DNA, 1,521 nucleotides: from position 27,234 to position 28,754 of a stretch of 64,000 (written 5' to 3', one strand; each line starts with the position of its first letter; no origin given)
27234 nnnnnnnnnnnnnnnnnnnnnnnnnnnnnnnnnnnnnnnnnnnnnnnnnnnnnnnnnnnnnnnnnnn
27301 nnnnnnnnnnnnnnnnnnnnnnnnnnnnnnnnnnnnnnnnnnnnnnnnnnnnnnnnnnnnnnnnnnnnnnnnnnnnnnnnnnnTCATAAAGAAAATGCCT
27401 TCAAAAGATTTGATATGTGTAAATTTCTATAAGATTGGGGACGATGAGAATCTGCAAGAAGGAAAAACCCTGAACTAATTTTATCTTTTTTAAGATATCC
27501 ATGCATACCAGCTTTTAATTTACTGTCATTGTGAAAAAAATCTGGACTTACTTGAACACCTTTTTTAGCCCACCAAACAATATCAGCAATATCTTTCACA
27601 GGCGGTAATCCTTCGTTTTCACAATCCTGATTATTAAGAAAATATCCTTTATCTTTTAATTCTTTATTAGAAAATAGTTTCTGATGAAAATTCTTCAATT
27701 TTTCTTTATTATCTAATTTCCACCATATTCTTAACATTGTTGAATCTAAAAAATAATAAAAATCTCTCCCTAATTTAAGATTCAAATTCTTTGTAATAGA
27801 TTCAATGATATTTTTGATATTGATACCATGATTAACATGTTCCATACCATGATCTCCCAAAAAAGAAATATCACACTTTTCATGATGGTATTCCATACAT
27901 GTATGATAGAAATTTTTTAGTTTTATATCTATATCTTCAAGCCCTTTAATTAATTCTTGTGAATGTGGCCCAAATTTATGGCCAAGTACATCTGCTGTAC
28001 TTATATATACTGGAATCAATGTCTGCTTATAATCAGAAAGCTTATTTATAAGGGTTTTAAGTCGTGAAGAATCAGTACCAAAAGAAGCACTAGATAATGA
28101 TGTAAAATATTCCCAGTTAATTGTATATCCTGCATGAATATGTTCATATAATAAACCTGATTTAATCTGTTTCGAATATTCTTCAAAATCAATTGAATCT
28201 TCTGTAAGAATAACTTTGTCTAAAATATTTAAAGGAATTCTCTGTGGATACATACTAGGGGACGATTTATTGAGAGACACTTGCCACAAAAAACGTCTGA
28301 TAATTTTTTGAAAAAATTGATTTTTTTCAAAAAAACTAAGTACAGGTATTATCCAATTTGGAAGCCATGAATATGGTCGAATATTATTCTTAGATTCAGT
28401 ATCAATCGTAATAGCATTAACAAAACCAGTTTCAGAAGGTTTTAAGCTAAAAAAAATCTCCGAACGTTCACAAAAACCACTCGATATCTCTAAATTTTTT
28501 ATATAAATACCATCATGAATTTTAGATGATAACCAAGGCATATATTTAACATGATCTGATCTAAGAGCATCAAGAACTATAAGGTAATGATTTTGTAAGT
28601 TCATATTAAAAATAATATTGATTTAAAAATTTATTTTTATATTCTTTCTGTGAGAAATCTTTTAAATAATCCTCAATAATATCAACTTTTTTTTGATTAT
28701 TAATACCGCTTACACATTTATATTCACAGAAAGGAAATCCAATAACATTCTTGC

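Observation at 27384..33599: Unorthodox CofD/YvcK-centred gene run inside the glycan locus: candidate undescribed phosphodiester-decoration pathway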

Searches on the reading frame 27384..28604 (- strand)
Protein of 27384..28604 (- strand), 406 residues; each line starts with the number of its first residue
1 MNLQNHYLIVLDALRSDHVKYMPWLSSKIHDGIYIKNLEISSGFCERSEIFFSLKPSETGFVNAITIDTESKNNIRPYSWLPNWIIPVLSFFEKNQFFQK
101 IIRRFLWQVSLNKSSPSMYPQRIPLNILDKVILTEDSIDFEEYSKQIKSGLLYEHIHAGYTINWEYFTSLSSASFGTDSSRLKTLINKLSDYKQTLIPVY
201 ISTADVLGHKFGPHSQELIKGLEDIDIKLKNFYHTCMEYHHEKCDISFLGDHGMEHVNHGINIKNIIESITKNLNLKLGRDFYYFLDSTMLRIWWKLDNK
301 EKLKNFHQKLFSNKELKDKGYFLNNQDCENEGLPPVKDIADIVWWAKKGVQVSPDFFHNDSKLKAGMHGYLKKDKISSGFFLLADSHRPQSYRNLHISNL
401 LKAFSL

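Call 4: search_protein_families(library=pfam, proteins=[window:27384-28604:-], max_evalue=0.01)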
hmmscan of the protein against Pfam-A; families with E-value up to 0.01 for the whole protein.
window:27384-28604:- (406 aa): 1 family
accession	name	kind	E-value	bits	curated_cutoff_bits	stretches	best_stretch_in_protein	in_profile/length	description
PF01663.27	Phosphodiest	-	4.3e-14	53.3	23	1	177-370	140-341/342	Type I phosphodiesterase / nucleotide pyrophosphatase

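Call 5: search_protein_families(library=ncbifam, proteins=[window:27384-28604:-], max_evalue=0.01)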
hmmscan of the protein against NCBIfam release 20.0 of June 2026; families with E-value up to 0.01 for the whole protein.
window:27384-28604:- (406 aa): 1 family
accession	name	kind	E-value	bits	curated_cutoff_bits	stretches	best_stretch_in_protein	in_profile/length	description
NF042991.1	alk_phos_PafA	equivalog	0.005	15.3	650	1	195-266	304-376/554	alkaline phosphatase PafA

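Call 18: search_solved_structures(query=window:27384-28604:-, max_evalue=1)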
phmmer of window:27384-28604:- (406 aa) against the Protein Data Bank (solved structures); distinct sequences matched with E-value up to 1: 41.
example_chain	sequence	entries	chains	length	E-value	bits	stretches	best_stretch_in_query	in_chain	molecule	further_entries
5gz4_A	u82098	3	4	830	0.00073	22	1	198-258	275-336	Snake venom phosphodiesterase (PDE) | Venom phosphodiesterase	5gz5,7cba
7p0k_AAA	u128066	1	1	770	0.001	21.5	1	193-258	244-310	Isoform 2 of Ectonucleotide pyrophosphatase/phosphodiesterase family member 2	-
5dlt_A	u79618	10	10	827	0.0011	21.4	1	193-258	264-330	Ectonucleotide pyrophosphatase/phosphodiesterase family member 2 | Ectonucleotide pyrophosphatase/phosphodiesterase family member 2,Ectonucleotide pyrophosph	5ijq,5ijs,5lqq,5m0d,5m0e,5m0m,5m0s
7z0n_AAA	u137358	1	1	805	0.0011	21.4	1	193-258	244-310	Isoform 2 of Ectonucleotide pyrophosphatase/phosphodiesterase family member 2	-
7z3k_AAA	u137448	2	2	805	0.0011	21.4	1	193-258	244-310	Isoform 2 of Ectonucleotide pyrophosphatase/phosphodiesterase family member 2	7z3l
9ftn_A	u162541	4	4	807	0.0011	21.4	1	193-258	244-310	Isoform 2 of Ectonucleotide pyrophosphatase/phosphodiesterase family member 2 | Isoform 2 of Autotaxin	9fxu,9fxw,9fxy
5l0k_A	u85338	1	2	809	0.0012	21.4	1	193-258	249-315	Ectonucleotide pyrophosphatase/phosphodiesterase family member 2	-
2xr9_A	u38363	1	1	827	0.0012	21.3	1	193-258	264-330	ECTONUCLEOTIDE PYROPHOSPHATASE/PHOSPHODIESTERASE FAMILY MEMBER 2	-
5dlv_A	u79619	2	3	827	0.0012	21.3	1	193-258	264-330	Ectonucleotide pyrophosphatase/phosphodiesterase family member 2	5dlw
5s9l_A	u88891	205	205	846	0.0012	21.3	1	193-258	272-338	Isoform 2 of Ectonucleotide pyrophosphatase/phosphodiesterase family member 2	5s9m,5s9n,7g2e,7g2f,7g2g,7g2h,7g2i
9ent_A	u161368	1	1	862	0.0013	21.3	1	193-258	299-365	Ectonucleotide pyrophosphatase/phosphodiesterase family member 2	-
8c4w_A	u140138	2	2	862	0.0013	21.2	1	193-258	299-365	Ectonucleotide pyrophosphatase/phosphodiesterase family member 2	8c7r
9eu5_A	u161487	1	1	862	0.0013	21.2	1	193-258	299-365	Isoform 2 of Ectonucleotide pyrophosphatase/phosphodiesterase family member 2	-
2xrg_A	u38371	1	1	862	0.0013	21.2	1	193-258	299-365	ECTONUCLEOTIDE PYROPHOSPHATASE/PHOSPHODIESTERASE FAMILY MEMBER 2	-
5l0b_A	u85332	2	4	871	0.0013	21.2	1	193-258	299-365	Ectonucleotide pyrophosphatase/phosphodiesterase family member 2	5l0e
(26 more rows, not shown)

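Call 76: search_solved_structures(query=A3, max_evalue=0.1, show_alignments=2)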
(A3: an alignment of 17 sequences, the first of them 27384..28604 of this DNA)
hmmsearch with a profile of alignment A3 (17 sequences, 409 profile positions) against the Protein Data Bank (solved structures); distinct sequences matched with E-value up to 0.1: 57.
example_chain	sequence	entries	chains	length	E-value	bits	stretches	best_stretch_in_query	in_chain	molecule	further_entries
4lqy_A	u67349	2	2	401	5e-18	68.8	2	170-269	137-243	Bis(5'-adenosyl)-triphosphatase ENPP4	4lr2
5ege_A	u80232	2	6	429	2.4e-16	63.2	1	183-393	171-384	Ectonucleotide pyrophosphatase/phosphodiesterase family member 6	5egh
6wet_AaA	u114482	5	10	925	2.9e-16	63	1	190-269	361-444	Ectonucleotide pyrophosphatase/phosphodiesterase family member 1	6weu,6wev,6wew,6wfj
8ghr_A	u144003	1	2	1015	3.2e-16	62.8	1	190-269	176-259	Ectonucleotide pyrophosphatase/phosphodiesterase family member 1, secreted form, Immunoglo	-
6aek_A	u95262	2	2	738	4.9e-16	62.2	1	190-255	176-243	Ectonucleotide pyrophosphatase/phosphodiesterase 1, isoform CRA_d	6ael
4b56_A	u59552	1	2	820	7.6e-16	61.6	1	190-255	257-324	ECTONUCLEOTIDE PYROPHOSPHATASE/PHOSPHODIESTERASE FAMILY MEMBER 1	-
4gtw_A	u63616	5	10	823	7.7e-16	61.6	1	190-255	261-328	Ectonucleotide pyrophosphatase/phosphodiesterase family member 2, Alkaline phosphodiestera | Ectonucleotide pyrophosphatase/phosphodiesterase family member 1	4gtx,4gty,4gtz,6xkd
5gz4_A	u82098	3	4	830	1.3e-15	60.8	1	181-257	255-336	Snake venom phosphodiesterase (PDE) | Venom phosphodiesterase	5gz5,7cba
6f2y_A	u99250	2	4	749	2.7e-15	59.8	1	179-255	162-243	Ectonucleotide pyrophosphatase/phosphodiesterase family member 3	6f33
6f30_A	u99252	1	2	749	2.7e-15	59.8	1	179-255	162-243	Ectonucleotide pyrophosphatase/phosphodiesterase family member 3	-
6f2t_A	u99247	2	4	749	3.2e-15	59.5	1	179-255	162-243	Ectonucleotide pyrophosphatase/phosphodiesterase family member 3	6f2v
6g4g_A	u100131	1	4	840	4.9e-15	58.9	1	179-255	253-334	Ectonucleotide pyrophosphatase/phosphodiesterase family member 3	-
2gsn_A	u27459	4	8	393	4e-14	55.9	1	192-262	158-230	phosphodiesterase-nucleotide pyrophosphatase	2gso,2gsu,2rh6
7mw8_D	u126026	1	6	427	4.5e-14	55.7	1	192-262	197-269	Phosphodiesterase-nucleotide pyrophosphatase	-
6c02_A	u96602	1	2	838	2.4e-13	53.3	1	180-255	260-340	Ectonucleotide pyrophosphatase/phosphodiesterase family member 3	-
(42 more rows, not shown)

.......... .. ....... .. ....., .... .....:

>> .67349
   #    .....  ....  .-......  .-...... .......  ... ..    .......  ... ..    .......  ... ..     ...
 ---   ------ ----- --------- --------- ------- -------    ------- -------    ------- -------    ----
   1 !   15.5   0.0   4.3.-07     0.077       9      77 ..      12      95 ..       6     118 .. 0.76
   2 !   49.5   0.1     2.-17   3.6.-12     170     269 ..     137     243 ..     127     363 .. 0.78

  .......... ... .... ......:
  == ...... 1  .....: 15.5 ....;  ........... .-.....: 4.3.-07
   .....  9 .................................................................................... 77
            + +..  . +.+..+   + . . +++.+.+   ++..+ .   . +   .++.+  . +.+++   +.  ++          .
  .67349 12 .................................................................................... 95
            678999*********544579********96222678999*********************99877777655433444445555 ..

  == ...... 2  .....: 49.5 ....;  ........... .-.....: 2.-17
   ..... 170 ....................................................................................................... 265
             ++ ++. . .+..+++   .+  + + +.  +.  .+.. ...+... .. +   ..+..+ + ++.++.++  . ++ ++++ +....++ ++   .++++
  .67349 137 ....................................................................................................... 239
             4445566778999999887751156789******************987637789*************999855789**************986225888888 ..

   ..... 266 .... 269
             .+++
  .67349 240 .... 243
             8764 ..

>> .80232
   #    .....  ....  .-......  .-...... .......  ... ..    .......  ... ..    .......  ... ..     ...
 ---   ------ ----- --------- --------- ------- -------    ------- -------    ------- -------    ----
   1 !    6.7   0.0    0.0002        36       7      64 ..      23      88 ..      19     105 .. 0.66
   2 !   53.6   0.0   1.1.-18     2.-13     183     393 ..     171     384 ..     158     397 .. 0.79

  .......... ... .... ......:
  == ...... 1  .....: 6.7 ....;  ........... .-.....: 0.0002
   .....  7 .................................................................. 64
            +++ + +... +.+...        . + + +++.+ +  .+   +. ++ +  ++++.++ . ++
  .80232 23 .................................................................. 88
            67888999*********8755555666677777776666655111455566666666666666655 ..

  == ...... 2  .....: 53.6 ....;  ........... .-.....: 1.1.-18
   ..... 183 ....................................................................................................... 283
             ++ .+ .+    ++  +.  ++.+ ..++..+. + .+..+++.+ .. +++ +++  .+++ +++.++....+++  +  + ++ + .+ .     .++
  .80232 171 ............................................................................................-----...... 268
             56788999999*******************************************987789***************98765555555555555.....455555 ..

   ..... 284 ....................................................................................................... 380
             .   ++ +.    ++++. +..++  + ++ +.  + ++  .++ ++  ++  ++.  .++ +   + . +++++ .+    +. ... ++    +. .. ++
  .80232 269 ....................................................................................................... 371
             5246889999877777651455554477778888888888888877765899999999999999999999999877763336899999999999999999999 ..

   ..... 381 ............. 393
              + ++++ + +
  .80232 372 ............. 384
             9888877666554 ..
